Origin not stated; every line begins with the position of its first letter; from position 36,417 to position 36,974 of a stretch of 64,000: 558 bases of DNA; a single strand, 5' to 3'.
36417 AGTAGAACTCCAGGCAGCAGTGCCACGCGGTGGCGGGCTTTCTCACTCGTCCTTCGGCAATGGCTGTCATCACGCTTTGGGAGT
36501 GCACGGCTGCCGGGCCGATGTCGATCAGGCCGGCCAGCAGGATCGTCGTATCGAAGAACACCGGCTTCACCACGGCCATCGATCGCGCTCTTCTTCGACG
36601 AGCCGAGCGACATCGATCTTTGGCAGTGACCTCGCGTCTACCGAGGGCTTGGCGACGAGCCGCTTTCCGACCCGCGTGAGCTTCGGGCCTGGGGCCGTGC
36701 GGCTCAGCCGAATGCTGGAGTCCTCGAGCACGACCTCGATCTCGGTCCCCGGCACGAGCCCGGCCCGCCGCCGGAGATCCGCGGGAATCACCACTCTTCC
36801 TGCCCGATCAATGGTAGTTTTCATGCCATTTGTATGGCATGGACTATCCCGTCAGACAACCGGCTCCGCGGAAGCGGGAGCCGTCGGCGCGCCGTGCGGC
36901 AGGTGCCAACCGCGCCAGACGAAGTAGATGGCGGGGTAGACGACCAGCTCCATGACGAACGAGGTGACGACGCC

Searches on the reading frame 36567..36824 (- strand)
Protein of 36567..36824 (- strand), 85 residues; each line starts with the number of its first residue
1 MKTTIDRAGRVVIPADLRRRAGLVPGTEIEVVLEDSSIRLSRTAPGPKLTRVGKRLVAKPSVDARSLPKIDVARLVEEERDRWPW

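Call 48: search_protein_families(library=pfam, proteins=[window:36567-36824:-], max_evalue=0.01)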
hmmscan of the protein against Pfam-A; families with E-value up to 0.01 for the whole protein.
window:36567-36824:- (85 aa): 2 families
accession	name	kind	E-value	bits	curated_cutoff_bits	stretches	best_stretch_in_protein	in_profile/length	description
PF04014.23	MazE_antitoxin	-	1.2e-09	38.4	24.7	1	3-44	2-44/48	Antidote-toxin recognition MazE, bacterial antitoxin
PF02381.23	MraZ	-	0.0008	19.8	23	1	3-23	8-28/72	MraZ protein, putative antitoxin-like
